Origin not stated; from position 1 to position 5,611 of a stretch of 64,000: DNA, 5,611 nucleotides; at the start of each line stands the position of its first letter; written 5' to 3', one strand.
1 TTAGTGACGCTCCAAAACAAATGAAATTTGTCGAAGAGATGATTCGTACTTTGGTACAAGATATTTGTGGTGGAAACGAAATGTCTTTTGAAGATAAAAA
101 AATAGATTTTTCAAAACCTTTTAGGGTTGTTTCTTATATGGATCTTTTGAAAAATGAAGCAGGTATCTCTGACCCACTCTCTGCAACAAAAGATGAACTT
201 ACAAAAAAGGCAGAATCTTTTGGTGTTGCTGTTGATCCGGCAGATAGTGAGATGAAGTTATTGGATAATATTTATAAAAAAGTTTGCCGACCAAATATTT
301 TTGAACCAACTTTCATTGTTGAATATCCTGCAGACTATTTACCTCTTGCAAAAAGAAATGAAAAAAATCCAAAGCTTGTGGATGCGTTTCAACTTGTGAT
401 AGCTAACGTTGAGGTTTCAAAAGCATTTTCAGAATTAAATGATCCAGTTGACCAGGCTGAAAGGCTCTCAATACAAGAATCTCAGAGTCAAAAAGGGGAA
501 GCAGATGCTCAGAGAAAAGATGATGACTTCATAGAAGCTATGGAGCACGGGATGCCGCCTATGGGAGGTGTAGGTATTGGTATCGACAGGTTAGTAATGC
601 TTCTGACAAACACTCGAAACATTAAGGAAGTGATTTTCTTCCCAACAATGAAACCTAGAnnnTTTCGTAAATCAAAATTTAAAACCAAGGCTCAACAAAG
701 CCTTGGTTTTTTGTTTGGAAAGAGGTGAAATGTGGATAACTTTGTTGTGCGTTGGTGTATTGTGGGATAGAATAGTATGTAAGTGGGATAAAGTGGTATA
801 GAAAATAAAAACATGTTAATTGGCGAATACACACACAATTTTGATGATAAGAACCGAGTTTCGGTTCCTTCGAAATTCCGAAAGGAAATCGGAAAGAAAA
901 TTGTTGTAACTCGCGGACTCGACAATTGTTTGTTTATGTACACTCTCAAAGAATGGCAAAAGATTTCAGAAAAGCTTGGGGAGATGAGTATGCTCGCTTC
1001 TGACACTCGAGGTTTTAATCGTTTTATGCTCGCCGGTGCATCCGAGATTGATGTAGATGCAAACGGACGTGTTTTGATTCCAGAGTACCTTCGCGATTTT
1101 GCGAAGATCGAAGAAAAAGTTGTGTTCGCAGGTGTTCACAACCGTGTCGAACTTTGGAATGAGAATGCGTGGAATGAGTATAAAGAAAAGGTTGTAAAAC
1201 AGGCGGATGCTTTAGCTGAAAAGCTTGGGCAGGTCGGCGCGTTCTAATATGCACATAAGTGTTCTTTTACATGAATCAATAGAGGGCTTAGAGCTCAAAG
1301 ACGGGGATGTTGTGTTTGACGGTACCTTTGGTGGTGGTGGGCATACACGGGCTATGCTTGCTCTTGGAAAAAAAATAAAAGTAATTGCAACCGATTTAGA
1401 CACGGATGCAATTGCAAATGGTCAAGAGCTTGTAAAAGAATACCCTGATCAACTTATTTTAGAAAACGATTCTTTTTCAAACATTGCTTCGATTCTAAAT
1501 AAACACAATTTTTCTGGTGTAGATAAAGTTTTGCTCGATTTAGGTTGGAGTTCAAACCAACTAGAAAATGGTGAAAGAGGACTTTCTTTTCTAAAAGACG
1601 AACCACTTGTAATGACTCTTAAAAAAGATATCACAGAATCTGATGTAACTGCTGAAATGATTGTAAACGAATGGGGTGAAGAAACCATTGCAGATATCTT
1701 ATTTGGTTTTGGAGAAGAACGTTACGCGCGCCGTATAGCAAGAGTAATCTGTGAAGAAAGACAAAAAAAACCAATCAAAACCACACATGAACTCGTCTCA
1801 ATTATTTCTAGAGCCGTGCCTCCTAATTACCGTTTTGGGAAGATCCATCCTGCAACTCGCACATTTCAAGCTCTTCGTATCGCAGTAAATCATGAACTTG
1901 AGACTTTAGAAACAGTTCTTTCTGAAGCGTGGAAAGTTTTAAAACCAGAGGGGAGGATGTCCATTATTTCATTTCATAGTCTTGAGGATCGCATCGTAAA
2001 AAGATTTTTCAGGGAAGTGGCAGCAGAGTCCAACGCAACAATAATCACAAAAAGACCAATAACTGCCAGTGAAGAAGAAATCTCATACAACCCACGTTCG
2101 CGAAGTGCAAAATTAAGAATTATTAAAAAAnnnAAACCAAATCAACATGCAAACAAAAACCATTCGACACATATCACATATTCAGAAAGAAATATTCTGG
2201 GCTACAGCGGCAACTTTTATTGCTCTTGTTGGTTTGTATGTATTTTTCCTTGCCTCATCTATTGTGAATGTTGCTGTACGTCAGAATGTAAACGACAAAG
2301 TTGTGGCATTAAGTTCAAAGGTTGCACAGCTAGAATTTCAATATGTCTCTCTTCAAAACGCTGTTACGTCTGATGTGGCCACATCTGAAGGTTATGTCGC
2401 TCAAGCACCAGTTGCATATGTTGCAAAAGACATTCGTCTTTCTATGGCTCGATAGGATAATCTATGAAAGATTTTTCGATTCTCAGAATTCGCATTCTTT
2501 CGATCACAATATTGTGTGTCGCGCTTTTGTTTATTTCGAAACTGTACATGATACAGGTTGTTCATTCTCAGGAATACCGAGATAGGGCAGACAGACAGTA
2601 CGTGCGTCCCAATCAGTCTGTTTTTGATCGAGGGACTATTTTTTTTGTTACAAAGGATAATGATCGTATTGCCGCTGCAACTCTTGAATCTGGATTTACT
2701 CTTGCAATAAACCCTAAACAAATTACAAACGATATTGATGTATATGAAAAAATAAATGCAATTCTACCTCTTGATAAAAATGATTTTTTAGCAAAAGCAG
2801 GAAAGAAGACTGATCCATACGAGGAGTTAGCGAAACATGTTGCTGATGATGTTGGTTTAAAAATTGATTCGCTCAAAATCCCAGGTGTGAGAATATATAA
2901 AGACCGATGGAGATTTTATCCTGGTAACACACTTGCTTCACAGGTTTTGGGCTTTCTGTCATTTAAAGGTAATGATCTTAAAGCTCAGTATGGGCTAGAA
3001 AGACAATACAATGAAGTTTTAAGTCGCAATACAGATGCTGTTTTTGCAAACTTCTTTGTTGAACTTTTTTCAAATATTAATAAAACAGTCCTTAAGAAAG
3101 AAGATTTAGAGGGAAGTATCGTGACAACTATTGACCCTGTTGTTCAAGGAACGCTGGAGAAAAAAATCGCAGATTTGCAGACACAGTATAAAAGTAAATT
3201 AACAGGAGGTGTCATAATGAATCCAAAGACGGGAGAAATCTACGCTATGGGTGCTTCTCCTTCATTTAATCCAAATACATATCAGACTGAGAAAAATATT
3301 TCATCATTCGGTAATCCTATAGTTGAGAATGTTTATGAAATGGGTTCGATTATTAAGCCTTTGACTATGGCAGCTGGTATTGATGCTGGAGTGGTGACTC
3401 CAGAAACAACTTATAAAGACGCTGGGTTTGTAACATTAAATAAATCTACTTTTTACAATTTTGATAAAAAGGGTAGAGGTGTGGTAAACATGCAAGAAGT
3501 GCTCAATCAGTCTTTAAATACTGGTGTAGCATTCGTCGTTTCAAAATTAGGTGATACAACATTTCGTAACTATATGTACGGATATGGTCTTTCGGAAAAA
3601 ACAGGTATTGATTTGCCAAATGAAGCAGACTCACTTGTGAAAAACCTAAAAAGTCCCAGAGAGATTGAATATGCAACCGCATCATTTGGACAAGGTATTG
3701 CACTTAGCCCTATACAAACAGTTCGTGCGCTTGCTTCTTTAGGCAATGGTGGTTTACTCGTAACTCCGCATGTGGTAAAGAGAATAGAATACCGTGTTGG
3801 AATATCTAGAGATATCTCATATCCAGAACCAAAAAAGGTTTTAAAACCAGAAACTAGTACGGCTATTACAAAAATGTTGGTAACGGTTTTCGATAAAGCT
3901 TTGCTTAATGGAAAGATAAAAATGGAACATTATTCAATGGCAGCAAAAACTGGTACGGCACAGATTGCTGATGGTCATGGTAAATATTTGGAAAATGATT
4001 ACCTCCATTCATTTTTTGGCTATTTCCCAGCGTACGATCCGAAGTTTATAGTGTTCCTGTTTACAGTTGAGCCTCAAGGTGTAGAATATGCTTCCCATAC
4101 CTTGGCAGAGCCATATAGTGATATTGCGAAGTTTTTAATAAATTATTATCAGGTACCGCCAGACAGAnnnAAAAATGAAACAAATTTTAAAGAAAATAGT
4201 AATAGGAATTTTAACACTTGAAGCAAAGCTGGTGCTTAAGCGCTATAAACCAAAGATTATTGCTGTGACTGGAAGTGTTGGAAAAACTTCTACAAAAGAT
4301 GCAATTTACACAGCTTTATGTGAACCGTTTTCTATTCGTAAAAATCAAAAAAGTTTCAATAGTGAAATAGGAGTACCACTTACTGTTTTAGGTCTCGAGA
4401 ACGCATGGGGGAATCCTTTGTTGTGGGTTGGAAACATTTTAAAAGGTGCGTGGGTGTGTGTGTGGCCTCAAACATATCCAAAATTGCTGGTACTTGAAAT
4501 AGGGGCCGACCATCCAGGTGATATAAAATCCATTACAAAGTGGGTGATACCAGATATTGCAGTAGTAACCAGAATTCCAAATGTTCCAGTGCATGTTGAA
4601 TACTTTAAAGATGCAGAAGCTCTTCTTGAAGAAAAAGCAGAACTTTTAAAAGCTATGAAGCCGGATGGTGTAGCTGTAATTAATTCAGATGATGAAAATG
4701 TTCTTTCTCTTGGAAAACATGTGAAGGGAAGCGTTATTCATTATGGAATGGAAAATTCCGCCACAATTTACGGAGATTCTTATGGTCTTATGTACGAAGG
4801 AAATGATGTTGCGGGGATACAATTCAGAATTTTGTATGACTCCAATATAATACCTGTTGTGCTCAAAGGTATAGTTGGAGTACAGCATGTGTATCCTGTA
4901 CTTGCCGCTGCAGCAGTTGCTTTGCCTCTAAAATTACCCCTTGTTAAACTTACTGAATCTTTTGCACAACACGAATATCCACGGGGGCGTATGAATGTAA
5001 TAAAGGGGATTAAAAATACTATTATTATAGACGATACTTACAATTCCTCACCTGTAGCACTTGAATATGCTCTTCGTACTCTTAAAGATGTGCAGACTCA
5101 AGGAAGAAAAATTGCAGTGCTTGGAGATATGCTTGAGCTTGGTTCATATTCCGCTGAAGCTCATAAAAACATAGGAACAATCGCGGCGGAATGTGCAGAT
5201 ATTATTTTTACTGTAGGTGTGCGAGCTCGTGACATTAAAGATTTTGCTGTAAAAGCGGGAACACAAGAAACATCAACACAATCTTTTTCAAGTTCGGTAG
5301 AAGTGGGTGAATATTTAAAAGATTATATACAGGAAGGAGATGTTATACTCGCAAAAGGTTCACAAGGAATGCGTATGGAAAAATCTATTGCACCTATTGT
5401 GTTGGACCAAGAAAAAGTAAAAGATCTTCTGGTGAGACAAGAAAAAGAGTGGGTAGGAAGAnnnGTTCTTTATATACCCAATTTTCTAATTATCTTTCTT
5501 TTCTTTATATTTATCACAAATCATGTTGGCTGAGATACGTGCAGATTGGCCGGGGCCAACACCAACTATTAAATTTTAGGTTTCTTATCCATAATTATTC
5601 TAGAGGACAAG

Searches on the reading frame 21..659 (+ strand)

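Call 26: search_protein_families(library=pfam, proteins=[window:21-659:+], max_evalue=0.0001)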
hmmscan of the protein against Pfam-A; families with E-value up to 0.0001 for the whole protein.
window:21-659:+ (213 aa): 1 family
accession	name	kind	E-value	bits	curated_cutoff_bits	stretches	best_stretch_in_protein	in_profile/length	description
PF00152.25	tRNA-synt_2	-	2.2e-38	132.5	25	1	1-210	130-307/308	tRNA synthetases class II (D, K and N)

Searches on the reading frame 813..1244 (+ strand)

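Call 20: search_protein_families(library=pfam, proteins=[window:813-1244:+], max_evalue=0.001)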
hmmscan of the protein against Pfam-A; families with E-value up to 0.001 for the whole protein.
window:813-1244:+ (144 aa): 1 family
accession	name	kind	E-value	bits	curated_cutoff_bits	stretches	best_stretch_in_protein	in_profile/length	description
PF02381.23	MraZ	-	1.2e-38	131.4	23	2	1-70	1-71/72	MraZ protein, putative antitoxin-like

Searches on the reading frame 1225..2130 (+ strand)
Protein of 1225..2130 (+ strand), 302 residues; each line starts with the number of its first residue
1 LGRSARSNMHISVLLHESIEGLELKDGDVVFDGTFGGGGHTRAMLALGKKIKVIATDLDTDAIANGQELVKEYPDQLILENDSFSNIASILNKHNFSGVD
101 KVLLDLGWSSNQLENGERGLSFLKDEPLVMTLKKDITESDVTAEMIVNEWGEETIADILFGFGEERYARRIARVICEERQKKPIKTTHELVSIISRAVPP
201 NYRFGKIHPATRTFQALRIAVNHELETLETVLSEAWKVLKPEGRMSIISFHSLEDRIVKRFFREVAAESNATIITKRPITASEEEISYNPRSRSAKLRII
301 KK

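Call 26: search_protein_families(library=pfam, proteins=[window:1225-2130:+], max_evalue=0.0001)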
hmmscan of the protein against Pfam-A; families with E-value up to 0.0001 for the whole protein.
window:1225-2130:+ (302 aa): 1 family
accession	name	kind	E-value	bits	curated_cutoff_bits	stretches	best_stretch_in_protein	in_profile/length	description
PF01795.25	Methyltransf_5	-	4.1e-101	338.9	27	1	9-302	3-308/309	MraW methylase family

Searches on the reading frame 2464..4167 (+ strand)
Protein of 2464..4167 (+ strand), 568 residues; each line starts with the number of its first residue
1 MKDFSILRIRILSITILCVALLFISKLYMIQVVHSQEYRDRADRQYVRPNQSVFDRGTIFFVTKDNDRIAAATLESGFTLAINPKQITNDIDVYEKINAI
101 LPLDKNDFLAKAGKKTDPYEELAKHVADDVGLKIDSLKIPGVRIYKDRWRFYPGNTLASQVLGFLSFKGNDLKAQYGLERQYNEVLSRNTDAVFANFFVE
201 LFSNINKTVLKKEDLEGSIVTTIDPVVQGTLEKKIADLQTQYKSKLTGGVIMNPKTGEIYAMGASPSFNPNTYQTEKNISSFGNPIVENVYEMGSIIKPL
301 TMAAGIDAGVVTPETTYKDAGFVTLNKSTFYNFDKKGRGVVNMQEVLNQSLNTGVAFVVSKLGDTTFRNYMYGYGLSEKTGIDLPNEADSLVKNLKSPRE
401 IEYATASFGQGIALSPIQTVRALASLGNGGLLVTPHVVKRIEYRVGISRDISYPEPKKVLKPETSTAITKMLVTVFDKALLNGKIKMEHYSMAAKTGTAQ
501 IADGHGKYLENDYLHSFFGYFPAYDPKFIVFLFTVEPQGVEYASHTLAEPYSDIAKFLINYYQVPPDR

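Call 26: search_protein_families(library=pfam, proteins=[window:2464-4167:+], max_evalue=0.0001)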
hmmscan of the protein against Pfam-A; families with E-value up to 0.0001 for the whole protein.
window:2464-4167:+ (568 aa): 1 family
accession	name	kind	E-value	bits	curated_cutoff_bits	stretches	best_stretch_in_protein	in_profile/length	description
PF00905.27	Transpeptidase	-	1e-67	228.9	22.1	1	249-550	3-292/299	Penicillin binding protein transpeptidase domain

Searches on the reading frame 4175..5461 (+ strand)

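Call 26: search_protein_families(library=pfam, proteins=[window:4175-5461:+], max_evalue=0.0001)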
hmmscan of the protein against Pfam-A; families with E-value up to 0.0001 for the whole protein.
window:4175-5461:+ (429 aa): 2 families
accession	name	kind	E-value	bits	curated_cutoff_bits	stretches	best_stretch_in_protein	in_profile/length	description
PF08245.18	Mur_ligase_M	-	1.4e-23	84.4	24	1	31-249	1-200/200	Mur ligase middle domain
PF02875.26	Mur_ligase_C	-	6.5e-20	72.7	28.4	1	271-396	1-126/127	Mur ligase, glutamate ligase domain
